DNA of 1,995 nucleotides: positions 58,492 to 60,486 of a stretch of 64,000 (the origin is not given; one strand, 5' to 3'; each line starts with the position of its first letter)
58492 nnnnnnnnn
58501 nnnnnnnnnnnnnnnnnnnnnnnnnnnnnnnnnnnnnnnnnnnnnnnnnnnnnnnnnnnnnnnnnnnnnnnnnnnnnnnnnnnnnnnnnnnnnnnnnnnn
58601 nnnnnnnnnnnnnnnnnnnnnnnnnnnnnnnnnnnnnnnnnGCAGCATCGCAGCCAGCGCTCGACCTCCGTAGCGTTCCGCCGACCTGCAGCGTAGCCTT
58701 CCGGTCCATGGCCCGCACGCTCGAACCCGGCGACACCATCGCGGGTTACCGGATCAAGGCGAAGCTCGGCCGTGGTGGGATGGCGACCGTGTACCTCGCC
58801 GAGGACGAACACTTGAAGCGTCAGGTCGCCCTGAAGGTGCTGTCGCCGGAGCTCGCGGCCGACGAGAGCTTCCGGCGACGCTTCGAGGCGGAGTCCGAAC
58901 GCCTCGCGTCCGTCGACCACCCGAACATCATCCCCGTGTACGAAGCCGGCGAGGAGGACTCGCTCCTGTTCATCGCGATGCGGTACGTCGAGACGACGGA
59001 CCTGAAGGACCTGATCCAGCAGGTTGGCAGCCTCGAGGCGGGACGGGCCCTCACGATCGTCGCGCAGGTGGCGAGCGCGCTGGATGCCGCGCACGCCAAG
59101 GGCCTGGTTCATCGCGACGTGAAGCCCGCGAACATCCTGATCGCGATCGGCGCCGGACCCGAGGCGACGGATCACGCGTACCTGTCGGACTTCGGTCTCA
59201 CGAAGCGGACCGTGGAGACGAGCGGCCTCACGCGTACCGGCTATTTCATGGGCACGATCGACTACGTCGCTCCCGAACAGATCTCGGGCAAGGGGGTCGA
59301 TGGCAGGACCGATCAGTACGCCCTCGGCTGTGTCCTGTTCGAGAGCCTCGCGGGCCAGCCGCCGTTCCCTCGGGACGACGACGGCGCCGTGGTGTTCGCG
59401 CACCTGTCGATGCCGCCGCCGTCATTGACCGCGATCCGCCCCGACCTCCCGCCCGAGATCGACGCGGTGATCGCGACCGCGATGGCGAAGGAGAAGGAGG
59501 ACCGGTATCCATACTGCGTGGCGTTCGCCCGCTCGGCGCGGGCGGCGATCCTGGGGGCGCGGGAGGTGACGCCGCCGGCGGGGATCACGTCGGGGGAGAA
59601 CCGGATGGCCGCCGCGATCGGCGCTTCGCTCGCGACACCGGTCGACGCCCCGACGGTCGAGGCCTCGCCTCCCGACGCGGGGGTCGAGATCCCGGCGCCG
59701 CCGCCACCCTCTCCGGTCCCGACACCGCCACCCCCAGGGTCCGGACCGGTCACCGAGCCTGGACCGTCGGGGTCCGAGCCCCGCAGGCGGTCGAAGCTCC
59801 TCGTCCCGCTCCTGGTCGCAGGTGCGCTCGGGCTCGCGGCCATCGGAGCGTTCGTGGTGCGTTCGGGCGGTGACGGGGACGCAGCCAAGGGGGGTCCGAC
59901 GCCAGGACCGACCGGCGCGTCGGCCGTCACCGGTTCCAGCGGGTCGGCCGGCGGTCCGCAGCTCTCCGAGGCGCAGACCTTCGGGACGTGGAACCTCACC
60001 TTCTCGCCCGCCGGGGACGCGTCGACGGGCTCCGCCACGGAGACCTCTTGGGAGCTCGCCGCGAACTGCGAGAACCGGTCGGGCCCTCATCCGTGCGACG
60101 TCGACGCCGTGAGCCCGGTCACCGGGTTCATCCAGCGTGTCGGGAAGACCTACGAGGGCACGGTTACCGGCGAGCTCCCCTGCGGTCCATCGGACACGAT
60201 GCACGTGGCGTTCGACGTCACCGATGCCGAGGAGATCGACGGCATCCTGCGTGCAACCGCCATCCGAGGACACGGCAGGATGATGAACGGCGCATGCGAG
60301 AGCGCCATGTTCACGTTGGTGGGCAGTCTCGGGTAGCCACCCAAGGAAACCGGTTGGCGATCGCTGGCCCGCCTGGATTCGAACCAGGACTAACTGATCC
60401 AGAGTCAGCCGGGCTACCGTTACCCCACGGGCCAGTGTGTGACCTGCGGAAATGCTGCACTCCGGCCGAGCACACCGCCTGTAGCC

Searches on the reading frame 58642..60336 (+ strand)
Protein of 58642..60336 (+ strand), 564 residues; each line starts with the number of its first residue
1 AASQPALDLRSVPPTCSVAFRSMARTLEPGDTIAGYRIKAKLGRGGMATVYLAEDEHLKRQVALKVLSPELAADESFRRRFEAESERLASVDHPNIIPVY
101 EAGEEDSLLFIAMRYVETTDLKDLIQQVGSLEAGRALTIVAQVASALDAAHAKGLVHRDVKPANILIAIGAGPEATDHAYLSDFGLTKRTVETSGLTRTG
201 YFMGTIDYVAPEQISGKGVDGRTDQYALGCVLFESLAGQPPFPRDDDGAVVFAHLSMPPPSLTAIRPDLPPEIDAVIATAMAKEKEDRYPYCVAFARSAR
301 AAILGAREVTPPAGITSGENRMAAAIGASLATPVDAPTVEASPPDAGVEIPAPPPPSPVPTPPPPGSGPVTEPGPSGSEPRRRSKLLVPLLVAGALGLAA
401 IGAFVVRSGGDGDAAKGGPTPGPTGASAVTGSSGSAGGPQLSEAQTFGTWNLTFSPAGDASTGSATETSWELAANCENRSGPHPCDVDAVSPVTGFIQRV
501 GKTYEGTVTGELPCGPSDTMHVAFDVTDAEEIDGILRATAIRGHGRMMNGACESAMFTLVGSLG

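Call 37: search_protein_families(library=pfam, proteins=[window:58642-60336:+], max_evalue=0.00001)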
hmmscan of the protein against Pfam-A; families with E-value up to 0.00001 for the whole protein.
window:58642-60336:+ (564 aa): 2 families
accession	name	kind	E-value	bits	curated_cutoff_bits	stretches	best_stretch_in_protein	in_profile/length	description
PF00069.31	Pkinase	-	2.7e-45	155.2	31.7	1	36-249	1-204/263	Protein kinase domain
PF07714.23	PK_Tyr_Ser-Thr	-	1.2e-28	100.6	23.1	1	38-288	3-248/258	Protein tyrosine and serine/threonine kinase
